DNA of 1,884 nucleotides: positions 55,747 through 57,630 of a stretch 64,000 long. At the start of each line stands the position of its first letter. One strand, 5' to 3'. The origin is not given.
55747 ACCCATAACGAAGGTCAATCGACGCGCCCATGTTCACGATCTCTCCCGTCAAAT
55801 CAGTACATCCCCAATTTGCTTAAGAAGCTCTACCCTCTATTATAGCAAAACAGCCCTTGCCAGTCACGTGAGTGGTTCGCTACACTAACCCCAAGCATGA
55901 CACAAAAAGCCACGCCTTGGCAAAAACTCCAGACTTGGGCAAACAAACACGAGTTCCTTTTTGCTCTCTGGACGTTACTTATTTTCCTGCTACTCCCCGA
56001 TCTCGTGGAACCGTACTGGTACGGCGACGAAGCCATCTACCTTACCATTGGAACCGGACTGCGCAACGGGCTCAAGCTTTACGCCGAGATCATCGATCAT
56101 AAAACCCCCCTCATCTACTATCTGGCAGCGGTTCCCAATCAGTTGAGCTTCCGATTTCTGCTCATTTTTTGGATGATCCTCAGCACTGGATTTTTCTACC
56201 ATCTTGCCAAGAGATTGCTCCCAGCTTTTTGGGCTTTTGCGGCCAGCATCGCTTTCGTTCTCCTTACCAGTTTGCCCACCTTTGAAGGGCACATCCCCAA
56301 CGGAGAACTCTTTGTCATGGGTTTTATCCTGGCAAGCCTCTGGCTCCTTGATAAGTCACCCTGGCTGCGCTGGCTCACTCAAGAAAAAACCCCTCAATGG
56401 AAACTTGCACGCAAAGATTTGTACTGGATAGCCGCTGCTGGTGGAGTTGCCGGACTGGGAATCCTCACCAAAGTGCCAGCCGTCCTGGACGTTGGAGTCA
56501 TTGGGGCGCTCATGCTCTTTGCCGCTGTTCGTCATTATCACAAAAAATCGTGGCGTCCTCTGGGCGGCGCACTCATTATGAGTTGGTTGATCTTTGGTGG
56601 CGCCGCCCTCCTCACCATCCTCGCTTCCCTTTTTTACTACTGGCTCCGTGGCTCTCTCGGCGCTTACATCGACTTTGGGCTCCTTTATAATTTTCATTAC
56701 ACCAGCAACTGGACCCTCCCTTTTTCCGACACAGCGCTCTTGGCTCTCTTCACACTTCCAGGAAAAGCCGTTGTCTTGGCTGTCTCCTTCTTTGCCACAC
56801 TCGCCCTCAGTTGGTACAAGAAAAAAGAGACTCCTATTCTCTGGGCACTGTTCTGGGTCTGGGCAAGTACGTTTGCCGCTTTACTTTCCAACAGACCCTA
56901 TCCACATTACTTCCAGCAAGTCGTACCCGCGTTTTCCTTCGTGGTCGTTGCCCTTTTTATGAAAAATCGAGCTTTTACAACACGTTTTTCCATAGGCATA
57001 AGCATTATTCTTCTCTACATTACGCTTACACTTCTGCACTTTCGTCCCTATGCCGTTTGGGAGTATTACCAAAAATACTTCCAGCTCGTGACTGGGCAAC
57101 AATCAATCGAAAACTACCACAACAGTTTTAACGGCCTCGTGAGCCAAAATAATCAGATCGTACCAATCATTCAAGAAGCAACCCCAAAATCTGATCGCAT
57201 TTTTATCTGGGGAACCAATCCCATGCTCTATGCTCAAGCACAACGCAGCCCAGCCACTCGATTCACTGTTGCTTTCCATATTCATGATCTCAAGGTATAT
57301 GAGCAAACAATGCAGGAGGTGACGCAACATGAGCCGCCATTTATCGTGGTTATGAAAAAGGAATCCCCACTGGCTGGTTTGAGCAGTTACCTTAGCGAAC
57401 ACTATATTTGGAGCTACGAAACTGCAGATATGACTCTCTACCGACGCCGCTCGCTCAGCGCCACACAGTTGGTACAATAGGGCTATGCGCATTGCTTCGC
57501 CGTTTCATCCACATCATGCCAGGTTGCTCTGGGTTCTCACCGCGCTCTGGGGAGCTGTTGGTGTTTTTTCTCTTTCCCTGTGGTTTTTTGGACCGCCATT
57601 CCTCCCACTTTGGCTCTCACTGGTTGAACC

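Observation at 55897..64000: Lipid-linked glycan assembly cluster combining a DPPR-synthase-like UbiA enzyme, a WecA/MraY-like primer transferase, two GT2 polyprenyl-P-sugar synthases and four GT-C glycosyltransferases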

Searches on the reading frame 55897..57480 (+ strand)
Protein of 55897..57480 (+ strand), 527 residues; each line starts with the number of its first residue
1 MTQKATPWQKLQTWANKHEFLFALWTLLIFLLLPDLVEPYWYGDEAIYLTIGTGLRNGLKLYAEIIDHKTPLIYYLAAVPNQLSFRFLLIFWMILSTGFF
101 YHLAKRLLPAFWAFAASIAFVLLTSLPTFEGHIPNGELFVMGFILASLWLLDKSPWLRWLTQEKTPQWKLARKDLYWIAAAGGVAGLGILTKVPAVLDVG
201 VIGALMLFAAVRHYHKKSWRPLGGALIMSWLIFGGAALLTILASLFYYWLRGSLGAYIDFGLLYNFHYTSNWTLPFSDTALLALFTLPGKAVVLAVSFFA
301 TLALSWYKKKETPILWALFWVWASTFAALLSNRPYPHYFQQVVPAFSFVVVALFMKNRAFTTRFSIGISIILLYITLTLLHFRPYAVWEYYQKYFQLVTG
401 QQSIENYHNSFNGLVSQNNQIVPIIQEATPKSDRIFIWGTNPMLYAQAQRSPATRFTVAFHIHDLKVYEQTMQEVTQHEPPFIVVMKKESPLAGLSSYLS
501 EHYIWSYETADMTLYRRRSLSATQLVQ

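Call 5: search_protein_families(library=pfam, proteins=[window:55897-57480:+], max_evalue=0.01)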
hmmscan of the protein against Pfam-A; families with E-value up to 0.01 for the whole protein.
window:55897-57480:+ (527 aa): 0 families

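Call 6: search_protein_families(library=ncbifam, proteins=[window:55897-57480:+], max_evalue=0.01)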
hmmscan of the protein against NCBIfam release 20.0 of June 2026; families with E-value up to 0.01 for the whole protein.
window:55897-57480:+ (527 aa): 0 families

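Call 24: search_solved_structures(query=A1, max_evalue=10)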
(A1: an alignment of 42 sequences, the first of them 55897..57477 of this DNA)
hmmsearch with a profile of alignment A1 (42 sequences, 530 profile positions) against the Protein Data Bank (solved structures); distinct sequences matched with E-value up to 10: 0.

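Call 27: search_protein_families(library=pfam, alignment_id=A1, max_evalue=1)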
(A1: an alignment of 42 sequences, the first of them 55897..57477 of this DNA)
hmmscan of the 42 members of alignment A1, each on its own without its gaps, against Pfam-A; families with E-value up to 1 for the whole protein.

A. member 1, window:55897-57477:+ (527 aa): 0 families

B. families by the number of members that match (of 42 scanned): 26 families (the first 25 are shown)
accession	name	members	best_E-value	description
PF02366.24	PMT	10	9.1e-09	Dolichyl-phosphate-mannose-protein mannosyltransferase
PF13231.12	PMT_2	3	0.0075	Dolichyl-phosphate-mannose-protein mannosyltransferase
PF17319.7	DUF5362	2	0.054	Family of unknown function (DUF5362)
PF25612.1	DUF7940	2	0.066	Family of unknown function (DUF7940)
PF13046.11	DUF3906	1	0.006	Protein of unknown function (DUF3906)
PF11293.13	DUF3094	1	0.0086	Protein of unknown function (DUF3094)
PF02077.20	SURF4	1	0.019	SURF4 family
PF11031.13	Phage_holin_T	1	0.021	Bacteriophage T holin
PF16926.10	HisKA_4TM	1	0.026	Archaeal 4TM region of histidine kinase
PF09578.15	Spore_YabQ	1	0.027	Spore cortex protein YabQ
PF17421.7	DUF5409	1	0.034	Family of unknown function (DUF5409)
PF20725.2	DUF6832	1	0.062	Domain of unknown function (DUF6832)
PF25796.1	BREX_BrxC_4th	1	0.067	BREX ATP-binding protein BrxC 4th domain with six-stranded beta sheet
PF05251.17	Ost5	1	0.075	Oligosaccharyltransferase subunit 5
PF03862.18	SpoVAC_SpoVAEB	1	0.079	SpoVAC/SpoVAEB sporulation membrane protein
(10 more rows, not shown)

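Call 44: find_homologous_proteins(query=window:55897-57477:+)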
Query window:55897-57477:+ (527 aa): 671 proteins with E <= 0.001 among 8000 candidates; the best 120 are listed.
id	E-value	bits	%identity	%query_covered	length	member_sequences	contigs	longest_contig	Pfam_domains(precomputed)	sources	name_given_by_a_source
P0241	0.0e+0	1193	100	100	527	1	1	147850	-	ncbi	-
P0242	3.3e-244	830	69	100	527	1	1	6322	PF27757.1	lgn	-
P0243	5.3e-240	816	68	100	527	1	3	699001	PF27757.1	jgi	jgi:hypothetical protein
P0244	1.9e-194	666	60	99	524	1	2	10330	-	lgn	-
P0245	2.4e-186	639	57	100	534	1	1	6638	PF27757.1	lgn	-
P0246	2.0e-184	632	57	98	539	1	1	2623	-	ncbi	-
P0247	4.8e-160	552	52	99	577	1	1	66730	PF27757.1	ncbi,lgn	-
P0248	1.1e-156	541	50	99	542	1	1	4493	PF27757.1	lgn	-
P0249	1.1e-151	524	50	98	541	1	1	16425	-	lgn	-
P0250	8.4e-151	521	50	95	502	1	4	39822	PF02366.25,PF27757.1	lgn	-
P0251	1.1e-150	521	50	98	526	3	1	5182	-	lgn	-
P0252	3.3e-150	520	52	94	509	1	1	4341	PF27757.1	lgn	-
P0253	5.2e-149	516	49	98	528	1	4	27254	-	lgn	-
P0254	1.8e-148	514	47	98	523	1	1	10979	PF27757.1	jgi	-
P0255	1.4e-147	511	49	96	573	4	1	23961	PF02366.25,PF27757.1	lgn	-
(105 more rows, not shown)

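Call 48: find_encoding_contigs(protein=P0241, flank=10000, max_places=3)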
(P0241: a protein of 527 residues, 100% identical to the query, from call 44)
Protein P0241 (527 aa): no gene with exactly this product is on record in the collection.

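Call 55: predict_structure(alignment_id=A5)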
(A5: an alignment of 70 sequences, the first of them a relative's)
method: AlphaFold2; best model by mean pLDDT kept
length: 527 residues; sequences in the alignment: 70
mean_pLDDT: 94.4   pTM: 0.93
mean pLDDT of the five models: 94.4, 94.3, 93.5, 93.5, 92.6
residues with pLDDT >= 90: 474; 70-90: 42; 50-70: 9; < 50: 2
segments of 3 or more residues with pLDDT < 50: none
pLDDT, mean of each block of 10 residues (from residue 1): 83 95 98 92 88 95 92 95 96 98 97 98 97 95 98 97 91 98 98 97 98 85 96 98 98 94 82 93 95 98 97 98 97 94 98 97 98 97 94 97 93 92 97 96 95 94 91 97 97 97 97 93 54
secondary structure, 60 per line:
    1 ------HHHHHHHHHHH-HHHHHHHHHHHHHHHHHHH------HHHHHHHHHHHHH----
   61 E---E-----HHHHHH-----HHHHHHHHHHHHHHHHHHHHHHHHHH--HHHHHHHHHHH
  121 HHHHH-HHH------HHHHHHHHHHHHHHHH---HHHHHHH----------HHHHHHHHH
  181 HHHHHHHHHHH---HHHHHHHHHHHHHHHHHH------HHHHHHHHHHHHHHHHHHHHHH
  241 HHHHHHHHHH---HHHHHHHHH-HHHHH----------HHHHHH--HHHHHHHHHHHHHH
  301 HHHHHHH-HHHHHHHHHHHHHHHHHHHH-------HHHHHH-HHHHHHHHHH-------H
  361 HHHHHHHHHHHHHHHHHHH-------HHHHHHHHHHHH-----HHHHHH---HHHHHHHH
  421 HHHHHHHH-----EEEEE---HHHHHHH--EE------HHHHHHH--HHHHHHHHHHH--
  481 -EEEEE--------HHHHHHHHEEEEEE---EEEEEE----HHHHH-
elements in order: H7-17 H19-37 H44-56 H71-76 H82-107 H110-125 H136-151 H155-161 H172-191 H195-212 H219-250 H254-262 H264-268 H279-284 H287-307 H309-328 H336-341 H343-352 H360-379 H387-398 H404-409 H413-428 E434-438 H442-448 H459-465 H468-478 E482-486 H495-502 E503-508 E512-517 H522-526
